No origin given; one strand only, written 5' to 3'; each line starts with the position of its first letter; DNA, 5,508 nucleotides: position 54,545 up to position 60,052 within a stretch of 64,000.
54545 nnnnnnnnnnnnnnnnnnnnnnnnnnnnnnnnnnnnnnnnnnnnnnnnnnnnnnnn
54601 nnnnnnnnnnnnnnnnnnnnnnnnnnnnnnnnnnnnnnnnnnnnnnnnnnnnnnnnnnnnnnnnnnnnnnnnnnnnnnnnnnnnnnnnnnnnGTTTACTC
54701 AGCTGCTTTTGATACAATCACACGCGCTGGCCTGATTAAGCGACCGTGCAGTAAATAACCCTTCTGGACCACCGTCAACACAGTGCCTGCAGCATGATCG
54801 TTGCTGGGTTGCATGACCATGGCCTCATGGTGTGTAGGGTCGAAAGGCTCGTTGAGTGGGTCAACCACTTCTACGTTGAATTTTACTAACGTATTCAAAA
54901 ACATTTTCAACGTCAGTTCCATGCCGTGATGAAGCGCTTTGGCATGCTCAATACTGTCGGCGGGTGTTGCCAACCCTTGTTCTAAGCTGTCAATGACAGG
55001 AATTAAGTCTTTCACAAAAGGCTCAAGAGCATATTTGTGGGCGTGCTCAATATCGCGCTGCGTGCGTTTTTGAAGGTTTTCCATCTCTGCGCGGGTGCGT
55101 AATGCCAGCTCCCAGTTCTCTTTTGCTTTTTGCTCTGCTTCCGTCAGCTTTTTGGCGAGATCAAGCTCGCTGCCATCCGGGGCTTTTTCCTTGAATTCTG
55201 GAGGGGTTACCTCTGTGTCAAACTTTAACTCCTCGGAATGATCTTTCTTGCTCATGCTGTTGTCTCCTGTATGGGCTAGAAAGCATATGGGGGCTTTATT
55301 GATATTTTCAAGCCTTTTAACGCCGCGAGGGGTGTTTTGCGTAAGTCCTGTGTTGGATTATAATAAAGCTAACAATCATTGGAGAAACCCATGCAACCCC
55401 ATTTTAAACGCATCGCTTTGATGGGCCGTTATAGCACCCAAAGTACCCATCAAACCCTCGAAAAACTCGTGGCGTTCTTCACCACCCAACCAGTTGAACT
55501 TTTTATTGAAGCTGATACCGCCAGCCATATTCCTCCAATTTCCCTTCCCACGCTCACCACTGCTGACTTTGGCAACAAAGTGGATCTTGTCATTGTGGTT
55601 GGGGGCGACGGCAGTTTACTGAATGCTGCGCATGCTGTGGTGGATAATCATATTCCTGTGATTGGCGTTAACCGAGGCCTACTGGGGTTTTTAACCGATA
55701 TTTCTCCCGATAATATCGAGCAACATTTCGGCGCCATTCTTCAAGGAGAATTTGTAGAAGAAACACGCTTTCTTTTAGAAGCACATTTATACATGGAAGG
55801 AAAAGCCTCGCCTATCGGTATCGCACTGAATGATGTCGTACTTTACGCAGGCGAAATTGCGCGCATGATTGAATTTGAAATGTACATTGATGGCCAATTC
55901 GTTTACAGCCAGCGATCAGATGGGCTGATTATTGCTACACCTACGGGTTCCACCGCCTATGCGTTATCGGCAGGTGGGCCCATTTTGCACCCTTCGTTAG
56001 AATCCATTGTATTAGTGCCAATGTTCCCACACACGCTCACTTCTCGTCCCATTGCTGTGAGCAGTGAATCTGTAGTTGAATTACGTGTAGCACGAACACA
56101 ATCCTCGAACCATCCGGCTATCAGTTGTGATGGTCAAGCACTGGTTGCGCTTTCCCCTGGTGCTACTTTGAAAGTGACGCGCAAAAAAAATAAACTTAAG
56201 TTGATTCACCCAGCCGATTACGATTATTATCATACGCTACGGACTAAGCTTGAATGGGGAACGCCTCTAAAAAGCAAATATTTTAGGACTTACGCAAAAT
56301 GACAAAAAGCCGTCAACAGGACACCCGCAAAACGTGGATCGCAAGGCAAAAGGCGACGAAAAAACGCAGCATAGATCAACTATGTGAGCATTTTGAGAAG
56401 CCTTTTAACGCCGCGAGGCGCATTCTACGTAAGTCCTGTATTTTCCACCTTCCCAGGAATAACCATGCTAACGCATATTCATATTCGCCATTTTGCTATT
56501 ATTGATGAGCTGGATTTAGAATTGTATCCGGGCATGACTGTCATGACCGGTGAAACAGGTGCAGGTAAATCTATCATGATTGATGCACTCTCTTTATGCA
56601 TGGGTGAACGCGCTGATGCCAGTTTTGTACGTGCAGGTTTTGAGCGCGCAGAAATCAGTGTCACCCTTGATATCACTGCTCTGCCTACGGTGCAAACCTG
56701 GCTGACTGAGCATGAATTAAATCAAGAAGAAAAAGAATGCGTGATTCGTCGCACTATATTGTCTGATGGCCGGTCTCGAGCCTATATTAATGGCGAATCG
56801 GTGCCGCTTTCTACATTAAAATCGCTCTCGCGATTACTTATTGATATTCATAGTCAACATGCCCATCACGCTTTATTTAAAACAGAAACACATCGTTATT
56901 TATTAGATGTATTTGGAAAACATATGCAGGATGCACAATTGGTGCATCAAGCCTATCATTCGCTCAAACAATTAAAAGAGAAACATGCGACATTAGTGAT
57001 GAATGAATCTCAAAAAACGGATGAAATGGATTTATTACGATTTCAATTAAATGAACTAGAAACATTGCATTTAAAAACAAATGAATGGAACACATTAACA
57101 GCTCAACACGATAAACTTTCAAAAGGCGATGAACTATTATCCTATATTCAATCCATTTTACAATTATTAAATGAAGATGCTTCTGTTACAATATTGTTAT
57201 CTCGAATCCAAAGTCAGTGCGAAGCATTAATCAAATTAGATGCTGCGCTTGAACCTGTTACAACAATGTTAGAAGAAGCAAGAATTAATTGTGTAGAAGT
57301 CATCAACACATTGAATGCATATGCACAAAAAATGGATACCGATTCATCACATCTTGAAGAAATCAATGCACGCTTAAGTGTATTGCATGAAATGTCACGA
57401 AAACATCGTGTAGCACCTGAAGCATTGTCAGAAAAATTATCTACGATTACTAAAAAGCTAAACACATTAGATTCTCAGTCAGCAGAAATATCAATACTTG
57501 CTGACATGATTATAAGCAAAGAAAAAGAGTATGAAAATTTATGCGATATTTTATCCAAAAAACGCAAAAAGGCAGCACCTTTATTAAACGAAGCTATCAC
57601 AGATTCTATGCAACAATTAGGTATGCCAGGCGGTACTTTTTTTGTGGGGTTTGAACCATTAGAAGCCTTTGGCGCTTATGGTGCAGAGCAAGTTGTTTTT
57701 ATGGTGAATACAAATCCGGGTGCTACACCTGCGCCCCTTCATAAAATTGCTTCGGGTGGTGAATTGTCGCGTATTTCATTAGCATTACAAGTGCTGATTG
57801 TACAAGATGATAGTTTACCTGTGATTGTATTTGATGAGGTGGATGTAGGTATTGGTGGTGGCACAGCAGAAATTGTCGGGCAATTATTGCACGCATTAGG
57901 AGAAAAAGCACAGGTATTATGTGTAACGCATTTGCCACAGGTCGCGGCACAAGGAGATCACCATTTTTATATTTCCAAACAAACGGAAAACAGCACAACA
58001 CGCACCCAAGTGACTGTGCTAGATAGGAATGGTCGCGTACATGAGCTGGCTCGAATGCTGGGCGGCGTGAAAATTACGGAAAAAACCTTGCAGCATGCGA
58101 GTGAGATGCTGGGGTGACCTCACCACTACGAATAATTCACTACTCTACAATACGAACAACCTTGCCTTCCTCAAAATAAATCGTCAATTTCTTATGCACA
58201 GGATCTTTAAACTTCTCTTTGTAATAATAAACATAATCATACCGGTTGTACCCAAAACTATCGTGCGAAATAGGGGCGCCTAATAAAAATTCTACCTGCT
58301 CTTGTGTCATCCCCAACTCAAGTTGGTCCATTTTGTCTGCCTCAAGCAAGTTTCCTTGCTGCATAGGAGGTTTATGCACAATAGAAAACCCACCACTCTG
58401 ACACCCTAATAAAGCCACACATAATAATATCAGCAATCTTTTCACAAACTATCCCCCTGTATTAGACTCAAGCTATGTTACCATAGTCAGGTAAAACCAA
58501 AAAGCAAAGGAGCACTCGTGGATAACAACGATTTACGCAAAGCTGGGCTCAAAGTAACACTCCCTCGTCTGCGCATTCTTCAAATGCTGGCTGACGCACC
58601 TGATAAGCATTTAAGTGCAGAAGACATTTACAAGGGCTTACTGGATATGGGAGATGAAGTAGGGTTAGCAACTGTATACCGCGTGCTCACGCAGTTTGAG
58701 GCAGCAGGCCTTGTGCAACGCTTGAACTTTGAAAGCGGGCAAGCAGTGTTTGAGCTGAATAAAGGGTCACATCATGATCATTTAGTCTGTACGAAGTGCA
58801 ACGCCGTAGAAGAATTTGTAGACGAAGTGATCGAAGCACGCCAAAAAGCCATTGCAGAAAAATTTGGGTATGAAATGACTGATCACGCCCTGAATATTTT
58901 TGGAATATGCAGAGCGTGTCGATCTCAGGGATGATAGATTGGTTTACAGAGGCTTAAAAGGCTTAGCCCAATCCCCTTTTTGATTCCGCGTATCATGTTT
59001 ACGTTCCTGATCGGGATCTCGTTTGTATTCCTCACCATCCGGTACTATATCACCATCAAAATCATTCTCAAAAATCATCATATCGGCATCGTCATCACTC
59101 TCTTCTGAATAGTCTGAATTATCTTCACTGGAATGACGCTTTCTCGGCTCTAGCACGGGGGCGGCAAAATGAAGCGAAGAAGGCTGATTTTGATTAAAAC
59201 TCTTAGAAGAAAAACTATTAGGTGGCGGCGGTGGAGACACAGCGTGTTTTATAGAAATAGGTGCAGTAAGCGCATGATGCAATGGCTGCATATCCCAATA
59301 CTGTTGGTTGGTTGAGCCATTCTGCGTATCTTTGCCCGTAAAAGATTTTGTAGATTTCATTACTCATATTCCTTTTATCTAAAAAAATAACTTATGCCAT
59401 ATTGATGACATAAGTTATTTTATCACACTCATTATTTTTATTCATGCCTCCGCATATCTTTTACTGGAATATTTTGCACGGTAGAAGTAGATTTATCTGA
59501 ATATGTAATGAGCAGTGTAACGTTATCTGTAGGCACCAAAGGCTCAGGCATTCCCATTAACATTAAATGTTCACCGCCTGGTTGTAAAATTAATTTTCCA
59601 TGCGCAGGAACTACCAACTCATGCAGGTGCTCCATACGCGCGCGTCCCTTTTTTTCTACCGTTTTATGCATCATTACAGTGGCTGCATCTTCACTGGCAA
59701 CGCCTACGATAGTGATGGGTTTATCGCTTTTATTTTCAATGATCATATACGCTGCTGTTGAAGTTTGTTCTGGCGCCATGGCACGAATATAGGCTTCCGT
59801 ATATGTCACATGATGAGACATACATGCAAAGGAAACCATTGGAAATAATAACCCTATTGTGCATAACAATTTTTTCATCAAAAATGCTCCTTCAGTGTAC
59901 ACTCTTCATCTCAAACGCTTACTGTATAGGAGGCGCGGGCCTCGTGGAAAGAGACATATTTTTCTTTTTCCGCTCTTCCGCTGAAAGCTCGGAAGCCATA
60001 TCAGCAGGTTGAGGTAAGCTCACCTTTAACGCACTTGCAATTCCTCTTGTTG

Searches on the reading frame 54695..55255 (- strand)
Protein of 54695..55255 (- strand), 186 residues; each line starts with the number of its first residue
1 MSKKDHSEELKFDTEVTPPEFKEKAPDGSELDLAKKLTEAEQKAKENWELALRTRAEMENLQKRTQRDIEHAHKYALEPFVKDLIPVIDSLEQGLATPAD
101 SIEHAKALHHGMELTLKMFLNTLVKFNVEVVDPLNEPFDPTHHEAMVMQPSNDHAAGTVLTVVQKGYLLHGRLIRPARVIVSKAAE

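Call 84: search_protein_families(library=pfam, proteins=[window:54695-55255:-], max_evalue=0.00001)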
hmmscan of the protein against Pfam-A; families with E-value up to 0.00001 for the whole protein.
window:54695-55255:- (186 aa): 1 family
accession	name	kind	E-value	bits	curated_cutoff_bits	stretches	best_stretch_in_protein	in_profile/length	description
PF01025.24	GrpE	-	3.6e-51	173.6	25.8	1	25-183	8-165/165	GrpE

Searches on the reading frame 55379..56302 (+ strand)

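Call 84: search_protein_families(library=pfam, proteins=[window:55379-56302:+], max_evalue=0.00001)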
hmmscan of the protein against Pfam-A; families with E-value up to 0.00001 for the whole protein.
window:55379-56302:+ (307 aa): 2 families
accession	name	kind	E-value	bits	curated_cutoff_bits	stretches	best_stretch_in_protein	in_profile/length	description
PF20143.4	NAD_kinase_C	-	5.3e-38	130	23.7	1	150-277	1-125/126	ATP-NAD kinase C-terminal domain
PF01513.26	NAD_kinase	-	5.9e-18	65.9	25.5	1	60-125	65-130/130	ATP-NAD kinase N-terminal domain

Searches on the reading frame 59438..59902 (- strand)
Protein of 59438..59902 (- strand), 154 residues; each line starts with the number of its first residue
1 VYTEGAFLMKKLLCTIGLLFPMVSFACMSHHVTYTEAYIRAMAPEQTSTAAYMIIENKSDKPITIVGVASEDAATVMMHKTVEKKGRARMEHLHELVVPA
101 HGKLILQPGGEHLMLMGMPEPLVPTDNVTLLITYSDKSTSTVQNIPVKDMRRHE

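Call 84: search_protein_families(library=pfam, proteins=[window:59438-59902:-], max_evalue=0.00001)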
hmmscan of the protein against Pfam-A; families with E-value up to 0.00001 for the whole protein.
window:59438-59902:- (154 aa): 1 family
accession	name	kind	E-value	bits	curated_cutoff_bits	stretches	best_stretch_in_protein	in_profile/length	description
PF04314.18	PCuAC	-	3.8e-31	107.6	29.4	1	35-142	2-109/109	Copper chaperone PCu(A)C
